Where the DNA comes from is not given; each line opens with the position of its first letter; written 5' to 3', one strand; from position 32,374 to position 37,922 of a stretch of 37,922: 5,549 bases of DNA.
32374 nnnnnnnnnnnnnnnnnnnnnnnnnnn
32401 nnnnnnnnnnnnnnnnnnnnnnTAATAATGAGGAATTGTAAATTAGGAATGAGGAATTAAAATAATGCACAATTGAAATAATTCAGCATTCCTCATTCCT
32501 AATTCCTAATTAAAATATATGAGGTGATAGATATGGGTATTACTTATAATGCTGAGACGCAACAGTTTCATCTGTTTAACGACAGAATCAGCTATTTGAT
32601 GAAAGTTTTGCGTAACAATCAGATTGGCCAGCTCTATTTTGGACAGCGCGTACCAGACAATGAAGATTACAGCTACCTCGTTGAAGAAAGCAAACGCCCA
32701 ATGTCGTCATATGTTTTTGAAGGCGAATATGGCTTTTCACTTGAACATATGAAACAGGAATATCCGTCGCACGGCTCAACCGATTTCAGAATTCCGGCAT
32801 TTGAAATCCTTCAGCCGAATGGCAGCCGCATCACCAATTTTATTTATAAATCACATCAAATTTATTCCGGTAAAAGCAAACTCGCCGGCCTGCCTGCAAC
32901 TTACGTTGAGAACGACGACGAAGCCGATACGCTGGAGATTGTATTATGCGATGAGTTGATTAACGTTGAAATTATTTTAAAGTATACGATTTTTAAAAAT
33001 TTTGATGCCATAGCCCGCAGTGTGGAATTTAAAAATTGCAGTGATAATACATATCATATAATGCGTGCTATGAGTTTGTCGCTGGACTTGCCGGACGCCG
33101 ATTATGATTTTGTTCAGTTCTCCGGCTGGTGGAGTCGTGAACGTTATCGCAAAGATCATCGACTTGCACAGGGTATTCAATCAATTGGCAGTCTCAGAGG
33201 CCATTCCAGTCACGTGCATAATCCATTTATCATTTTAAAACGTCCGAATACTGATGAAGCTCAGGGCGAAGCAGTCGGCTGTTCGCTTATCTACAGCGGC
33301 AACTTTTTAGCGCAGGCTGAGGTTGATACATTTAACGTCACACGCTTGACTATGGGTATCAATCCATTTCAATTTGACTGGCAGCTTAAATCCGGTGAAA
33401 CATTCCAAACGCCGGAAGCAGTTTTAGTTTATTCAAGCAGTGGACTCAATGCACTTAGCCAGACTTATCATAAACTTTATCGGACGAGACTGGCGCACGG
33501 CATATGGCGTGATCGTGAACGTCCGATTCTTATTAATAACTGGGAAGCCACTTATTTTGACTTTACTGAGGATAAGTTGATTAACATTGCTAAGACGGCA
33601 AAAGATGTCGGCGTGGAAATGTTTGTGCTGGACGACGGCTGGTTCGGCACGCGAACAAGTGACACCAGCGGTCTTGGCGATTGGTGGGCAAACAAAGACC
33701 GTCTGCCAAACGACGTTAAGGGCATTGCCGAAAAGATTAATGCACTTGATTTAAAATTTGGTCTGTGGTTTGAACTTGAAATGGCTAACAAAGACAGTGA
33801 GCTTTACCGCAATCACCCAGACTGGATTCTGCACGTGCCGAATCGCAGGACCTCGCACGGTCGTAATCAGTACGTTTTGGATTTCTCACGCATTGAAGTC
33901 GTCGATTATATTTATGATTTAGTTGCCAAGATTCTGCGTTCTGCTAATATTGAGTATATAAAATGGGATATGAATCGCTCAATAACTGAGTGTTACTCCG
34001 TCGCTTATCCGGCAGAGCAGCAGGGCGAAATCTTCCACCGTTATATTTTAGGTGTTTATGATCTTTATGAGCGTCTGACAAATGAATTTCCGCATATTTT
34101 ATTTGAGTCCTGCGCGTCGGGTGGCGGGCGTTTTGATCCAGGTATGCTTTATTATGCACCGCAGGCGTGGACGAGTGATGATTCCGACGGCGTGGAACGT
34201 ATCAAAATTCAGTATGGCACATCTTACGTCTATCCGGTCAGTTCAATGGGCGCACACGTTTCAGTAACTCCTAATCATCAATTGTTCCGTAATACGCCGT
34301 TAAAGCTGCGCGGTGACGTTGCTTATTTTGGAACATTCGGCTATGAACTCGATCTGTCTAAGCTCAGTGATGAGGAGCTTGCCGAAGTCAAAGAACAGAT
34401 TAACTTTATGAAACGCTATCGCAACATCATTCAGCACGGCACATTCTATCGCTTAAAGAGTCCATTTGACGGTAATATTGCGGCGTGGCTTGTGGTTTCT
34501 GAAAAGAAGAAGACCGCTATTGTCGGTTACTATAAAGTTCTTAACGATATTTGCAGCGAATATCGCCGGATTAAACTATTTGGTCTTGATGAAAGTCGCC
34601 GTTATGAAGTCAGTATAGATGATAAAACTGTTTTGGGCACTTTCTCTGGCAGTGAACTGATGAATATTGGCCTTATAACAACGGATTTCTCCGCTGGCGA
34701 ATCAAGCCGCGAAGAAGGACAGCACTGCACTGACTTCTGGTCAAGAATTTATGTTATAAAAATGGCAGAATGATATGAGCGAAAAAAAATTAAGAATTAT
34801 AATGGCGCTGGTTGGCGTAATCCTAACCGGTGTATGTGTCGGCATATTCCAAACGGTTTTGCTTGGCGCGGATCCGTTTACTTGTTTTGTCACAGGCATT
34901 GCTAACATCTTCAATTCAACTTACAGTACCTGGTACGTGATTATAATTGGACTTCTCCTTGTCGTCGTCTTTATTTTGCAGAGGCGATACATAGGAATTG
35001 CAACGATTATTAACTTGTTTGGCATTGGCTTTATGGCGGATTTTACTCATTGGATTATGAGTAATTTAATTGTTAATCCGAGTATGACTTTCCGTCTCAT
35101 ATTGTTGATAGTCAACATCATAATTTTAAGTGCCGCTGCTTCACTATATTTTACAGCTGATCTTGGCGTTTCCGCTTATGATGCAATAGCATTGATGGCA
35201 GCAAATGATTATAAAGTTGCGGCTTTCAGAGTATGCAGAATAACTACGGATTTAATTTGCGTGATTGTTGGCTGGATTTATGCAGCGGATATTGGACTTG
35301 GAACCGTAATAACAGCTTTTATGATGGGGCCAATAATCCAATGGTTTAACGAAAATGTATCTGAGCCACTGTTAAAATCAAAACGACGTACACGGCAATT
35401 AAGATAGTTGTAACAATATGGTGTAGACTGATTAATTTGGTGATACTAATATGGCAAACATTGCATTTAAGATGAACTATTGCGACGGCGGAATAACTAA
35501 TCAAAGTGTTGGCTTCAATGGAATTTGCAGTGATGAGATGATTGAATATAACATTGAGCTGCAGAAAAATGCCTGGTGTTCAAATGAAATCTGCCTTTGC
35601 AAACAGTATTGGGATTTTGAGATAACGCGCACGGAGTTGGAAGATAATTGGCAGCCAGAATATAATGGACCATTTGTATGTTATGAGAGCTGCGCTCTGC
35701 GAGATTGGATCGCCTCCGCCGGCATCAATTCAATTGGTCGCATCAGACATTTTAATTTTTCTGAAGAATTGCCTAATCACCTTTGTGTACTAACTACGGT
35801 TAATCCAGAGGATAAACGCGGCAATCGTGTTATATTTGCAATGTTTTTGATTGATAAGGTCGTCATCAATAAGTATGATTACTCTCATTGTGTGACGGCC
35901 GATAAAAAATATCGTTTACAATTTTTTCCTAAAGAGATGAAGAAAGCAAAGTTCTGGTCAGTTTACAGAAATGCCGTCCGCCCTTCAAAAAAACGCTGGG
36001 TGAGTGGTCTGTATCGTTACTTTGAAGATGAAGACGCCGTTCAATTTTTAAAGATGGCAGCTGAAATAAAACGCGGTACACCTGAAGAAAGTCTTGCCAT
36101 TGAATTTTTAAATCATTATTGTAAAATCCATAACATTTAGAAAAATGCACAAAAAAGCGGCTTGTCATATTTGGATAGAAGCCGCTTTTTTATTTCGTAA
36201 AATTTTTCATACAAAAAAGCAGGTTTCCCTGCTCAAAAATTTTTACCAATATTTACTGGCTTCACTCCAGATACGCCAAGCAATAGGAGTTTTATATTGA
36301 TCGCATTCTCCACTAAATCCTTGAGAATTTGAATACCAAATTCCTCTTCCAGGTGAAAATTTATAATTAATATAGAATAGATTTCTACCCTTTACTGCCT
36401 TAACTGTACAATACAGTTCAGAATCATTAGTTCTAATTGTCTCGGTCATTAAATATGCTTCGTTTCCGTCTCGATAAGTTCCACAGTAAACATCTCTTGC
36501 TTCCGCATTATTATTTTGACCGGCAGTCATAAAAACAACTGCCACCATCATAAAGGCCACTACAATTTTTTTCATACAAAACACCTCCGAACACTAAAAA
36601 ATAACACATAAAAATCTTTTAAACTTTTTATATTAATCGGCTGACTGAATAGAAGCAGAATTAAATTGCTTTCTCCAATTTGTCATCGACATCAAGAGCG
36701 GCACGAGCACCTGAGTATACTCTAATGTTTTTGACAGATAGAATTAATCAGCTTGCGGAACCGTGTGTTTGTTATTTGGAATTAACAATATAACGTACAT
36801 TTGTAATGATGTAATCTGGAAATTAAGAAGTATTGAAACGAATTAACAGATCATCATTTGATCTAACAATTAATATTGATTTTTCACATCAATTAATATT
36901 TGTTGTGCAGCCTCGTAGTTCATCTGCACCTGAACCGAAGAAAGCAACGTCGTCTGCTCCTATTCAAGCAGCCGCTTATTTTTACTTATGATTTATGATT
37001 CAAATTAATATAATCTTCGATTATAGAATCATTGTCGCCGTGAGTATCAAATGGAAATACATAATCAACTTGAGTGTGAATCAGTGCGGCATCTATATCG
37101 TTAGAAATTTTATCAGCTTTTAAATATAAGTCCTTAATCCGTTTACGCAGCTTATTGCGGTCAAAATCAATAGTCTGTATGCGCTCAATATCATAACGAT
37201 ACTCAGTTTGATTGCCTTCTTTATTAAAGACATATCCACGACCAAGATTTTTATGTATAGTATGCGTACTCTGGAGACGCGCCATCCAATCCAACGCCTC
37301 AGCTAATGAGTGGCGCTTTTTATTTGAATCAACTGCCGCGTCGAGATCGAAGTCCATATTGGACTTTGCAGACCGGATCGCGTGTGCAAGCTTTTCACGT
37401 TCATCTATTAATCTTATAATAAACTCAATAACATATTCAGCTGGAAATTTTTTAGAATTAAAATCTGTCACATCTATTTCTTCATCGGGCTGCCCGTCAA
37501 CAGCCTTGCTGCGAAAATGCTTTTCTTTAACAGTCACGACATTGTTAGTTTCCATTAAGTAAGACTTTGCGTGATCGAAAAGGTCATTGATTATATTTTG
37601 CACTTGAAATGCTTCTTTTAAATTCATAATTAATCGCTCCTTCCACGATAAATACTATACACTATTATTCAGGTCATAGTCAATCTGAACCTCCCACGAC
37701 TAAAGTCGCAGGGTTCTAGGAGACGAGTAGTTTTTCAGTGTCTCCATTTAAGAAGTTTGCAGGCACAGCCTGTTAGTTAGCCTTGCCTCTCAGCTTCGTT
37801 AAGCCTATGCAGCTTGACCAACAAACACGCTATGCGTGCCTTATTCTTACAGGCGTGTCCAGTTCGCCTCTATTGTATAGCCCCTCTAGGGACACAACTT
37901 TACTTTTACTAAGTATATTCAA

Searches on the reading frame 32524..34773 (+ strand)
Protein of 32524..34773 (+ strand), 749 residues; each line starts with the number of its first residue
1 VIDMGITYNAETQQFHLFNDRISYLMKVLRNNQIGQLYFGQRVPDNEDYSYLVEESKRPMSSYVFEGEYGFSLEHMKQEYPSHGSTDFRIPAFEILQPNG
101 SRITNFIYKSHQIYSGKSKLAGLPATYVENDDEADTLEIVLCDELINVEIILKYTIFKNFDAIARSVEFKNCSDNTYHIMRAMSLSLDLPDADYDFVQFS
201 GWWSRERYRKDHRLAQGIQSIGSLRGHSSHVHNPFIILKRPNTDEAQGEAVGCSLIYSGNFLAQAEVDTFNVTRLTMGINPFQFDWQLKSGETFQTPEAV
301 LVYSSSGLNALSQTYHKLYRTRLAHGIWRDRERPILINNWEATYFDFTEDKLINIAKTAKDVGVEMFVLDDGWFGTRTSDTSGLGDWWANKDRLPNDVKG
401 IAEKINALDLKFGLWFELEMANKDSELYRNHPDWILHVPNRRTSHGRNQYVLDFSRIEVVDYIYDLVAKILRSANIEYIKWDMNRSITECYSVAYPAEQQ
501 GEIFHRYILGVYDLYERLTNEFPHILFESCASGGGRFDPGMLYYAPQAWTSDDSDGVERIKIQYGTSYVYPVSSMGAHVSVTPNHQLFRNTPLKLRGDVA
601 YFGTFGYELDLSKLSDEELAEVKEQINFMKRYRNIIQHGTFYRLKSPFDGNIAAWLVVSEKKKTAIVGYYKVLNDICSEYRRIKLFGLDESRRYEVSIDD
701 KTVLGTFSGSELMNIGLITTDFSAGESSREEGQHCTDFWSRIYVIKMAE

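Call 20: search_protein_families(library=pfam, proteins=[window:32524-34773:+], max_evalue=0.00001)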
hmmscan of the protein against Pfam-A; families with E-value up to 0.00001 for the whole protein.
window:32524-34773:+ (749 aa): 3 families
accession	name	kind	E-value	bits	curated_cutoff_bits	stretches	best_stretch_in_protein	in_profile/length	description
PF02065.24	Melibiase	-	2.7e-165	549.9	27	1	293-639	1-347/347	Melibiase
PF16875.11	Glyco_hydro_36N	-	1.6e-91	306.7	27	1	33-289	2-253/253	Glycosyl hydrolase family 36 N-terminal domain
PF16874.11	Glyco_hydro_36C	-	3.7e-18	66.2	27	1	653-745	2-77/77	Glycosyl hydrolase family 36 C-terminal domain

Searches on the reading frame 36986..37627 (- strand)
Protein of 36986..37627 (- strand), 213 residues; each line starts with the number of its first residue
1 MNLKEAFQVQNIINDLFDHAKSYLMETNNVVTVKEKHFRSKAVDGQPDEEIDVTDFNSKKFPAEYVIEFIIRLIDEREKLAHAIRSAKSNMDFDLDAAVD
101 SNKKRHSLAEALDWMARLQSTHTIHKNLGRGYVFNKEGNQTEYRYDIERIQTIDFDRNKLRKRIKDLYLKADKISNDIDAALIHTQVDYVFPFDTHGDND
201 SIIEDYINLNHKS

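Call 21: search_protein_families(library=pfam, proteins=[window:36986-37627:-], max_evalue=0.00001)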
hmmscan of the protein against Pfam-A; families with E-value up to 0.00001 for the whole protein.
window:36986-37627:- (213 aa): 0 families

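Call 43: find_encoding_contigs(protein=window:36986-37627:-, flank=10000, max_places=10)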
Protein window:36986-37627:- (213 aa): 6 contigs read that carry it; 6 places shown.
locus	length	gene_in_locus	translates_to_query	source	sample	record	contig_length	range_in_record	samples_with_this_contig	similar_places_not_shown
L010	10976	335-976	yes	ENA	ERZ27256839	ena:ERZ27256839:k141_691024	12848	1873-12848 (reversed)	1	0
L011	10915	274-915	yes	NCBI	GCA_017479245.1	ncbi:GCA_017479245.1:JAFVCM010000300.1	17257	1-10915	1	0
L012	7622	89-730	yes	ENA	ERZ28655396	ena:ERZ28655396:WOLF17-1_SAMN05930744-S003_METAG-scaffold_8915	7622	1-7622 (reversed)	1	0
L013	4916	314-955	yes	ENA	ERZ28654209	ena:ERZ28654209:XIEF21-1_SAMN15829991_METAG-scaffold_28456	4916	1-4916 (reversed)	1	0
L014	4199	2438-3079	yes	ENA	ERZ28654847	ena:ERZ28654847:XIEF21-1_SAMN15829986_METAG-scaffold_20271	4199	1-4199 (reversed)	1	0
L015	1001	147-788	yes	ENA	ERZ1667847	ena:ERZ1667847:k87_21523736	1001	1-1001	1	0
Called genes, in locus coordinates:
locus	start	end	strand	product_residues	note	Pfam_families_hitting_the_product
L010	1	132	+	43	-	?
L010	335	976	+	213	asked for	-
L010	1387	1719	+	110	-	-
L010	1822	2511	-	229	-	-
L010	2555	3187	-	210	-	PF19700:DUF6198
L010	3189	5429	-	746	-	PF16875:Glyco_hydro_36N, PF02065:Melibiase, PF16874:Glyco_hydro_36C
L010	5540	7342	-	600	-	PF00009:GTP_EFTU, PF00071:Ras (weak), PF03144:GTP_EFTU_D2, PF14492:EFG_III (weak), PF00679:EFG_C, PF06421:LepA_C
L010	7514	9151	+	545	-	PF00501:AMP-binding, PF13193:AMP-binding_C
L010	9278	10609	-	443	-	PF16930:Porin_5 (weak)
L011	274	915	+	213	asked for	-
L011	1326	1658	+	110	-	-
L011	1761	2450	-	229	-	-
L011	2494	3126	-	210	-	PF19700:DUF6198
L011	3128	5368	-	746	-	PF16875:Glyco_hydro_36N, PF02065:Melibiase, PF16874:Glyco_hydro_36C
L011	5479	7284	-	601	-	PF00009:GTP_EFTU, PF00071:Ras (weak), PF03144:GTP_EFTU_D2, PF14492:EFG_III (weak), PF00679:EFG_C, PF06421:LepA_C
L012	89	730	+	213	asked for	-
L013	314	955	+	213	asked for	-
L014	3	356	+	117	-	?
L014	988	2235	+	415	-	PF01385:OrfB_IS605, PF07282:Cas12f1-like_TNB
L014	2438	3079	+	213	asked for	-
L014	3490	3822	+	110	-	-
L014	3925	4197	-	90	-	?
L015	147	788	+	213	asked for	-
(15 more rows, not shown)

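Call 52: search_protein_families(library=pfam, proteins=[L014:988-2235:+, L014:3-356:+], max_evalue=0.1)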
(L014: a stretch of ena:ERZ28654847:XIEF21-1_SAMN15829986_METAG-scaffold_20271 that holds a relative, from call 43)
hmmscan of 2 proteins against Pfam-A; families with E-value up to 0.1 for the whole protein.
L014:988-2235:+ (415 aa): 3 families
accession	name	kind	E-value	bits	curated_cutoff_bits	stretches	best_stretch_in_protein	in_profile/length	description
PF01385.25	OrfB_IS605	-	1.2e-29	103.4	30.5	1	174-289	1-117/120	Probable transposase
PF07282.18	Cas12f1-like_TNB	-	4.1e-09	36.9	26.3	1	310-388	1-60/60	Cas12f1-like, TNB domain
PF09159.16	Ydc2-catalyt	-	0.0036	17.4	23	1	192-278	2-80/258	Mitochondrial resolvase Ydc2 / RNA splicing MRS1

L014:3-356:+ (117 aa): 0 families

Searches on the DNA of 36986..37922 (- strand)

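Call 25: search_rna_families(source=window, start=37400, end=37922, threshold=evalue, max_evalue=10, show_alignments=2)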
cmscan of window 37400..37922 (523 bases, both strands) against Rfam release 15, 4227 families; matches with E-value up to 10: 1.
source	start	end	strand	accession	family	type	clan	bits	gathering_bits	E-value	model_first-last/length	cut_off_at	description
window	37433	37514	-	RF00172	CAESAR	Cis-reg;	-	16.8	45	2.7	1-80/80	no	ctgf/hcs24 CAESAR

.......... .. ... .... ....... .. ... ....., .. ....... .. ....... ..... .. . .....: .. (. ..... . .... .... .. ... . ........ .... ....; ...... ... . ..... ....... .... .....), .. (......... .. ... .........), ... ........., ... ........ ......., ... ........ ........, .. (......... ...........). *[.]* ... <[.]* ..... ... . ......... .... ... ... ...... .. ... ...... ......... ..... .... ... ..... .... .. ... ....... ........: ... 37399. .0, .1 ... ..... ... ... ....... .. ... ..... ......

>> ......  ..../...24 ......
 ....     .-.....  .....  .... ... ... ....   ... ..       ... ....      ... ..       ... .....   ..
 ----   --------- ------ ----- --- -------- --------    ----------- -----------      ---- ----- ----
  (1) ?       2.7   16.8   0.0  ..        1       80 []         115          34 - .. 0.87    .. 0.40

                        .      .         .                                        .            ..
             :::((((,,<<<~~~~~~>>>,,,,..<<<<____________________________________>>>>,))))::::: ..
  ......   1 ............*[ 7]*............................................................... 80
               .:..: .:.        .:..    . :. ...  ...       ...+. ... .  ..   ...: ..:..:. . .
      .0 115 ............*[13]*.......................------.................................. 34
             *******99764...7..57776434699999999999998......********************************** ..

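Call 63: search_rna_families(source=L014, start=300, end=2450, threshold=evalue, max_evalue=1)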
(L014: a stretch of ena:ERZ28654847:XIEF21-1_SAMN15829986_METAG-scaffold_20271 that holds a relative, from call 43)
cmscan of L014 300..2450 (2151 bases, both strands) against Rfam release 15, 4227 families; matches with E-value up to 1: 1.
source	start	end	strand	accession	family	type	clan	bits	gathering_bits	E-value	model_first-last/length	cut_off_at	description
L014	498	829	+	RF00028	Intron_gpI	Intron;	-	49.5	50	4.9e-11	1-253/253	no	Group I catalytic intron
